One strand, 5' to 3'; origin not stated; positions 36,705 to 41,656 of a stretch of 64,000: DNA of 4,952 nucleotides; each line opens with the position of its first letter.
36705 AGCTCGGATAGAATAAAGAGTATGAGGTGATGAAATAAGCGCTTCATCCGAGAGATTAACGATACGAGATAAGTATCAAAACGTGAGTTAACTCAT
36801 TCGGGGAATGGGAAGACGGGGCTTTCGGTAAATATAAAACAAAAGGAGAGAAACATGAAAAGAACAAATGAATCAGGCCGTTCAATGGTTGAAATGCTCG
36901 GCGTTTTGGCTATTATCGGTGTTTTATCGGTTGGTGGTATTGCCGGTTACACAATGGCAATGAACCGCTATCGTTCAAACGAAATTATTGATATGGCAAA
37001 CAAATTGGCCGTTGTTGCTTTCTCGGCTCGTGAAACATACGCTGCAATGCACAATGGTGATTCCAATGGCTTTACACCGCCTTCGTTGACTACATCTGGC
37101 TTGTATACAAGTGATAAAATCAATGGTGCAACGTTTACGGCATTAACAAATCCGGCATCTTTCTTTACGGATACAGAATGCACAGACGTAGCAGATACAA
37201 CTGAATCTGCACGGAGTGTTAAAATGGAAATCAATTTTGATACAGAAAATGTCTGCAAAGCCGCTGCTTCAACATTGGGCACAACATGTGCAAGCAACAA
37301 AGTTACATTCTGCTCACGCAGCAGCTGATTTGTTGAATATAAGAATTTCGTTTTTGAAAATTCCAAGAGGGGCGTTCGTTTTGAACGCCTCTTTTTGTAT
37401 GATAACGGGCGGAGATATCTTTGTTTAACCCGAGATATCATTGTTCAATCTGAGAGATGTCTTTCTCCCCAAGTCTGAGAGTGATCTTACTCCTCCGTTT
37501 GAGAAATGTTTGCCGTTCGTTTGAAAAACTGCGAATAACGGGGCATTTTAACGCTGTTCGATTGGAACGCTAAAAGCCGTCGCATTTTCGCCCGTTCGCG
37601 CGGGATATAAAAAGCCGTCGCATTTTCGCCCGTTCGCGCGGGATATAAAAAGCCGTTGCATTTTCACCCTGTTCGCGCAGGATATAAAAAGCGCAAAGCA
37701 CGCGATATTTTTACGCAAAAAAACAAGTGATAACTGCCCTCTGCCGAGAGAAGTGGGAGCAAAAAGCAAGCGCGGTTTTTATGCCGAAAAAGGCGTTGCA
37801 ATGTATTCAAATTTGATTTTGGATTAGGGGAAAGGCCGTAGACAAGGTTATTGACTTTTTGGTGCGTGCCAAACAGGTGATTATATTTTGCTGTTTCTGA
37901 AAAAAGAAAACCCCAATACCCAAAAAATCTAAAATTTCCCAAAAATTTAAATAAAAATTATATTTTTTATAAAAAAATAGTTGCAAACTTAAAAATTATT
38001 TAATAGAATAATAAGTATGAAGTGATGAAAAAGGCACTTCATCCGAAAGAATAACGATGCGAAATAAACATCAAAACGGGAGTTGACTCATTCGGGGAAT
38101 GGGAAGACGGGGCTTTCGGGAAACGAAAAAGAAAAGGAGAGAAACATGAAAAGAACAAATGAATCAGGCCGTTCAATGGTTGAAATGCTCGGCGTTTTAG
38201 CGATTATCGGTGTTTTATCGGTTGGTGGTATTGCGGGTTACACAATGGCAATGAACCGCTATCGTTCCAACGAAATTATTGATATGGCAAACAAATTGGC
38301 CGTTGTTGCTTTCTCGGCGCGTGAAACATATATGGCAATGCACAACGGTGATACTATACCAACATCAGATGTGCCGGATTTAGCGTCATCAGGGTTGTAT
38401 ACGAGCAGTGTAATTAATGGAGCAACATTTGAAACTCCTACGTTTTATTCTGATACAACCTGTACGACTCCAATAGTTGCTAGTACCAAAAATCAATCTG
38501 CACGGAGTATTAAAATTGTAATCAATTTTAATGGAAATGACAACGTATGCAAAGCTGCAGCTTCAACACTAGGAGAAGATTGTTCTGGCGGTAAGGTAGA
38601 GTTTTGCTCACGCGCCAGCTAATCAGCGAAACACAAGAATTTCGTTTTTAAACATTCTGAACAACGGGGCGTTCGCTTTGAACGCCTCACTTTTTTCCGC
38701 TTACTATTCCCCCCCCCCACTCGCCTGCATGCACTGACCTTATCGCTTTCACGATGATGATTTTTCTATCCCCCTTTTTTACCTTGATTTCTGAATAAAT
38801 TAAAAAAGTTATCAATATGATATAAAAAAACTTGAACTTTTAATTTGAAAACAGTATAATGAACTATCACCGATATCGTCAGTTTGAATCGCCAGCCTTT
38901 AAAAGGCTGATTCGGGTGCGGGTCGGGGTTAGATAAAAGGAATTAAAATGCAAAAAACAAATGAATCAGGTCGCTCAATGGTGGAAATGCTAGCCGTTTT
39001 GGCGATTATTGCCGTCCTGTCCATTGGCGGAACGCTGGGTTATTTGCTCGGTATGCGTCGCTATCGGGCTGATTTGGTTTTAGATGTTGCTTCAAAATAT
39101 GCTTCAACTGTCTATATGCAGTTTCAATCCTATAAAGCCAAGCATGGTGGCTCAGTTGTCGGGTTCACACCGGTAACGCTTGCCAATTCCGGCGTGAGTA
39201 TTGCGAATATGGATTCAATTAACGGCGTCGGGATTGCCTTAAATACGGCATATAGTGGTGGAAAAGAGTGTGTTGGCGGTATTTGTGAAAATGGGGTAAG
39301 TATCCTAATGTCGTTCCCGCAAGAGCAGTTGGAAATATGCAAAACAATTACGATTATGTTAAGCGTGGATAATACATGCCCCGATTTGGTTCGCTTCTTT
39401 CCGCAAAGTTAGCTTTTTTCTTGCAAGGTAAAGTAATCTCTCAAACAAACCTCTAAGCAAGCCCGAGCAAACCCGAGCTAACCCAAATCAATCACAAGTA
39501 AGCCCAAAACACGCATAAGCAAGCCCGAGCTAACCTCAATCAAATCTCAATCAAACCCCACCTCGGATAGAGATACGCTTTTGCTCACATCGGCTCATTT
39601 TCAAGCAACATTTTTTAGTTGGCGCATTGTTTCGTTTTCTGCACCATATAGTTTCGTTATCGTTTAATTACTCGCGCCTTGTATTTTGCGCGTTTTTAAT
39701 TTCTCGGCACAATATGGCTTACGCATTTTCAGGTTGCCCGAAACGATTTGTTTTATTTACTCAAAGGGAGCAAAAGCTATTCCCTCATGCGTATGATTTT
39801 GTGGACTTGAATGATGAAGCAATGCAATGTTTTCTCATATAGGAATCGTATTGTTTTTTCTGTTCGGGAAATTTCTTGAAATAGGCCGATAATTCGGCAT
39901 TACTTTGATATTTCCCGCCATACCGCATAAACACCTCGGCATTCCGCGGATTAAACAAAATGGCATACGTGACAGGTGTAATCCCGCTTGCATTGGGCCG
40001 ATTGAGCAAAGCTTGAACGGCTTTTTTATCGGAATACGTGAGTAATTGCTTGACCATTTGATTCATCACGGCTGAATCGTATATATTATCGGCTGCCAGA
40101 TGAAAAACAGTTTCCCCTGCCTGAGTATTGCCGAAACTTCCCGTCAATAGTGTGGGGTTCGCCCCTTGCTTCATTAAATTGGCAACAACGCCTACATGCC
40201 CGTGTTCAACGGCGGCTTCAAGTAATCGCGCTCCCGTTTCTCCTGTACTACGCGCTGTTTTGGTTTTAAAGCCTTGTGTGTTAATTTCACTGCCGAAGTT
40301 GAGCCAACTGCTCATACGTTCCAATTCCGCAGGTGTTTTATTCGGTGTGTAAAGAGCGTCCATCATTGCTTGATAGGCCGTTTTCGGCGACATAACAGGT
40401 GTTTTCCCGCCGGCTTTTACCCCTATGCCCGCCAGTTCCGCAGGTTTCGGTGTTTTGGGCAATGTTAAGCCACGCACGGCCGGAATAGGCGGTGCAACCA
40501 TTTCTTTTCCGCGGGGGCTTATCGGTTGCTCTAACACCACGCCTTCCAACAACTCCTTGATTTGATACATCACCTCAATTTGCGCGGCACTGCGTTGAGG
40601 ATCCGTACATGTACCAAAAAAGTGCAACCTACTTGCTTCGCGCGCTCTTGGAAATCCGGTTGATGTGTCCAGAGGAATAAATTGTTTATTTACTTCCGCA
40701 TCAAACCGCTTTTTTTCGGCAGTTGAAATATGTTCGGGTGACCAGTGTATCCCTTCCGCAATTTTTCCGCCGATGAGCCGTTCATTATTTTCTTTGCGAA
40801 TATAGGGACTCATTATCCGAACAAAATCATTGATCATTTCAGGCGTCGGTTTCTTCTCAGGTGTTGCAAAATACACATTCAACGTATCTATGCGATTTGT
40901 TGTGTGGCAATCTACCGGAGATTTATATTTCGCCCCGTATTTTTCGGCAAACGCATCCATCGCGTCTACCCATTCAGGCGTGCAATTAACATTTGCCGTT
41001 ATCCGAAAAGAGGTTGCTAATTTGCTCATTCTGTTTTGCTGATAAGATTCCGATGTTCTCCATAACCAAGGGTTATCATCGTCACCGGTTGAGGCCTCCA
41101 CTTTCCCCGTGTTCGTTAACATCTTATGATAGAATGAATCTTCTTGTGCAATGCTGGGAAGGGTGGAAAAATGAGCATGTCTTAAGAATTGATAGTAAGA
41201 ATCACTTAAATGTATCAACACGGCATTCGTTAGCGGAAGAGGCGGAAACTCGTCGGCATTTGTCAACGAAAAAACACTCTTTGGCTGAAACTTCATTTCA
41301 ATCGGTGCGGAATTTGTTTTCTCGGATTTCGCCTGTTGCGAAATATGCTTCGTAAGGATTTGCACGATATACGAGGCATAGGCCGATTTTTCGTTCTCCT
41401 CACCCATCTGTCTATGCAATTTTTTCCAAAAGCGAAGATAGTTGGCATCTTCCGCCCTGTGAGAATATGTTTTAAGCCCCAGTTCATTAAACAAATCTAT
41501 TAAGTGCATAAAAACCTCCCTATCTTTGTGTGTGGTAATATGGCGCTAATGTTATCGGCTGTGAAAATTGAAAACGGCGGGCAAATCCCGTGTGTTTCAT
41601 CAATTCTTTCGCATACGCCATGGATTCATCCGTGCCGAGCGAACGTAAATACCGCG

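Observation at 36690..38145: Duplicated promoter and ~130-nt structured 5' leader upstream of two pilin-like genes: candidate cis-regulatory RNA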

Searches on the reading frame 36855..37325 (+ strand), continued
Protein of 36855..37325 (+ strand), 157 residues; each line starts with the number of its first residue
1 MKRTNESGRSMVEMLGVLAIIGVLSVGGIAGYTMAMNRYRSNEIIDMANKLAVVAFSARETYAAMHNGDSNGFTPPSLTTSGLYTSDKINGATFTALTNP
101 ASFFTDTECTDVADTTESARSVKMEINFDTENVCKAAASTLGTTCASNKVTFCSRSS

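Call 69: find_encoding_contigs(protein=P0110, flank=5000, max_places=10)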
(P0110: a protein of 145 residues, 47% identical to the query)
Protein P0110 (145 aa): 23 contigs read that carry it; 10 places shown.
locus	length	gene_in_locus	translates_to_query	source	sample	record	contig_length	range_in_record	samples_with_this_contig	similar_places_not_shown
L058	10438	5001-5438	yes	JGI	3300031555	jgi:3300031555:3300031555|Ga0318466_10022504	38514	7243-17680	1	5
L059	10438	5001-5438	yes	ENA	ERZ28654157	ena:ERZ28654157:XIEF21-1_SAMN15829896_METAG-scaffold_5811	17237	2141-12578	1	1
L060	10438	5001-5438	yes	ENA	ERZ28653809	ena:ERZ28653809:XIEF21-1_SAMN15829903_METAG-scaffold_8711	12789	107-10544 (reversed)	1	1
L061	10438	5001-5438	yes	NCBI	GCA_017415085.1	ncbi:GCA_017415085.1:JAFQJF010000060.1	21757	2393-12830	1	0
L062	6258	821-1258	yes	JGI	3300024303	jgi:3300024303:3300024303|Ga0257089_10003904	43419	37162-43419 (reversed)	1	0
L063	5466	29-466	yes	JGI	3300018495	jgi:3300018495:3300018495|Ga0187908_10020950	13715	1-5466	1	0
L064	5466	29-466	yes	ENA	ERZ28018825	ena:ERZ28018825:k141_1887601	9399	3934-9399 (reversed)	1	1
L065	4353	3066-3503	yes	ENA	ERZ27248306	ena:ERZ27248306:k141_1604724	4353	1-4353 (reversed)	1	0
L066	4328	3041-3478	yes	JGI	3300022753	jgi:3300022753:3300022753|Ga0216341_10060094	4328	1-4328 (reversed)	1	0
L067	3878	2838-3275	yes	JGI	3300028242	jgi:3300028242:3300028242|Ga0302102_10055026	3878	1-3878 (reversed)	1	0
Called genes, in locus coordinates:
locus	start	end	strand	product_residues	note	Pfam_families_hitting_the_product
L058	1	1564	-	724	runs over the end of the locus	PF00989:PAS (weak), PF08448:PAS_4 (faint), PF13188:PAS_8 (weak), PF13426:PAS_9 (faint), PF00512:HisKA, PF02518:HATPase_c, PF00072:Response_reg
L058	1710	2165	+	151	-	PF00364:Biotin_lipoyl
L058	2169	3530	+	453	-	PF00289:Biotin_carb_N, PF02222:ATP-grasp, PF02786:CPSase_L_D2, PF07478:Dala_Dala_lig_C, PF02785:Biotin_carb_C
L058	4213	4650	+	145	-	-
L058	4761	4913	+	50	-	-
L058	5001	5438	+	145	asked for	-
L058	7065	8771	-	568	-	PF23745:ANK_LRRK2 (faint), PF24521:Ank_KRIT1 (faint), PF00023:Ank (faint), PF13606:Ank_3 (faint), PF13637:Ank_4 (weak), PF12796:Ank_2, PF13857:Ank_5 (weak), PF12796:Ank_2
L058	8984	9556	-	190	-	-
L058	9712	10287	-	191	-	PF13302:Acetyltransf_3, PF13420:Acetyltransf_4, PF00583:Acetyltransf_1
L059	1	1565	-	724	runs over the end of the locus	PF00989:PAS (weak), PF08448:PAS_4 (faint), PF13188:PAS_8 (weak), PF13426:PAS_9 (faint), PF00512:HisKA, PF02518:HATPase_c, PF00072:Response_reg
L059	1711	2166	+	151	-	PF00364:Biotin_lipoyl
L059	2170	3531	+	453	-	PF00289:Biotin_carb_N, PF02222:ATP-grasp, PF02786:CPSase_L_D2, PF07478:Dala_Dala_lig_C, PF02785:Biotin_carb_C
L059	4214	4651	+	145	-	-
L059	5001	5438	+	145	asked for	-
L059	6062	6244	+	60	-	-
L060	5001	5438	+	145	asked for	-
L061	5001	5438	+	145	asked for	-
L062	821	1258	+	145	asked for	-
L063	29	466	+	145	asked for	-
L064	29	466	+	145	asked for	-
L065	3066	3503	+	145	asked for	-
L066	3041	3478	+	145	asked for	-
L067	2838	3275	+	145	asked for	-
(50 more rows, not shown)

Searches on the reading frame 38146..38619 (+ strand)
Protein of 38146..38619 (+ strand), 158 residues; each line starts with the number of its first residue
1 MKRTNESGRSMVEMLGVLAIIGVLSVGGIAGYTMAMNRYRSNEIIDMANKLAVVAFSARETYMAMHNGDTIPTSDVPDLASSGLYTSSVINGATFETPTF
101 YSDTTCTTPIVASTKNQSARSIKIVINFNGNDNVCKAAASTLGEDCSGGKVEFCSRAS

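Call 12: search_protein_families(library=pfam, proteins=[window:38146-38619:+], max_evalue=0.1)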
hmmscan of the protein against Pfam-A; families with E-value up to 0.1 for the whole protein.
window:38146-38619:+ (158 aa): 2 families
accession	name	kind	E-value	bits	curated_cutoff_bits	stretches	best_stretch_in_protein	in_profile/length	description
PF07963.17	N_methyl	-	0.015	15.3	21.2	1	5-27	3-25/27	Prokaryotic N-terminal methylation motif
PF12704.14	MacB_PCD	-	0.064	14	27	1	20-81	9-64/207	MacB-like periplasmic core domain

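Call 13: search_protein_families(library=ncbifam, proteins=[window:38146-38619:+], max_evalue=0.1)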
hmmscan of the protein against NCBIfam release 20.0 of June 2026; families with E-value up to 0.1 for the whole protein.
window:38146-38619:+ (158 aa): 2 families
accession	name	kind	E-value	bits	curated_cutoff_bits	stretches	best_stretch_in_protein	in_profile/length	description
NF007800.0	PRK10506.1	equivalog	0.02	14.7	158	0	4-41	6-43/163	prepilin peptidase-dependent protein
NF033216.1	lipo_YgdI_YgdR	subfamily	0.073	13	42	0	58-88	20-51/71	YgdI/YgdR family lipoprotein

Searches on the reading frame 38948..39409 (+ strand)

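Call 12: search_protein_families(library=pfam, proteins=[window:38948-39409:+], max_evalue=0.1)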
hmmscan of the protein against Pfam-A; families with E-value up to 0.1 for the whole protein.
window:38948-39409:+ (154 aa): 1 family
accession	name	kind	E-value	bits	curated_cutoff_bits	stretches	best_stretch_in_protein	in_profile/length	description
PF07963.17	N_methyl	-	0.0033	17.4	21.2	1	6-27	4-25/27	Prokaryotic N-terminal methylation motif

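Call 13: search_protein_families(library=ncbifam, proteins=[window:38948-39409:+], max_evalue=0.1)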
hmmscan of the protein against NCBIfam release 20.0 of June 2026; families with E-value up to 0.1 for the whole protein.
window:38948-39409:+ (154 aa): 2 families
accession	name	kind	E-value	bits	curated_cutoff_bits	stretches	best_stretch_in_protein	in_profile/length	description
TIGR02532.1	IV_pilin_GFxxxE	domain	0.011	15.6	16.3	1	10-27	5-22/24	prepilin-type N-terminal cleavage/methylation domain-containing protein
NF007800.0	PRK10506.1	equivalog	0.074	12.9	158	1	4-33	6-35/163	prepilin peptidase-dependent protein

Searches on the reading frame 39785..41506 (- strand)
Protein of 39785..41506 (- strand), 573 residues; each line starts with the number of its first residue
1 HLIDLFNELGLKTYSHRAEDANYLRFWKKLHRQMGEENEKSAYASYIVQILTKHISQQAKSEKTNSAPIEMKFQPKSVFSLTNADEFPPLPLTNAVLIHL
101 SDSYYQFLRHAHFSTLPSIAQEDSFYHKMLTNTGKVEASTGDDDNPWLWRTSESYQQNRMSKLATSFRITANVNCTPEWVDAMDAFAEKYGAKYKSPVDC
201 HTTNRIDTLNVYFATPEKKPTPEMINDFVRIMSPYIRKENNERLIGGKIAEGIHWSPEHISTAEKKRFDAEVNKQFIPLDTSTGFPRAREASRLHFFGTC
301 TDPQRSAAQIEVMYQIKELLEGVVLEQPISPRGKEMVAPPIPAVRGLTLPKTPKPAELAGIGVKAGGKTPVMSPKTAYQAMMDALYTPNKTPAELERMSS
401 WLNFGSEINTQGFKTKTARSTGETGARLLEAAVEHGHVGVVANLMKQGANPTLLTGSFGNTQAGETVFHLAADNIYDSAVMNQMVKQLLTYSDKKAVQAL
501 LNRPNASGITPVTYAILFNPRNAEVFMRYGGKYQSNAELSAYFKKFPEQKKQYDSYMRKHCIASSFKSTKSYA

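Call 12: search_protein_families(library=pfam, proteins=[window:39785-41506:-], max_evalue=0.1)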
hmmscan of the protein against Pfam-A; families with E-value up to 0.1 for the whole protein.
window:39785-41506:- (573 aa): 4 families
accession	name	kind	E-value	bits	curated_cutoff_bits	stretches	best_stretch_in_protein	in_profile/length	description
PF12796.13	Ank_2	-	0.00081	20.3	27.3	1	430-520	2-72/90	Ankyrin repeats (3 copies)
PF00023.36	Ank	-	0.0014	19.3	21.1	0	431-453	8-30/33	Ankyrin repeat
PF13637.12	Ank_4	-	0.003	18.3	22.7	0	491-519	7-41/50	Ankyrin repeats (many copies)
PF13606.12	Ank_3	-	0.079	14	22.3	0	425-451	2-28/30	Ankyrin repeat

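Call 13: search_protein_families(library=ncbifam, proteins=[window:39785-41506:-], max_evalue=0.1)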
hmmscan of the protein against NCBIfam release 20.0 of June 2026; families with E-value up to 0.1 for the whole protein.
window:39785-41506:- (573 aa): 0 families
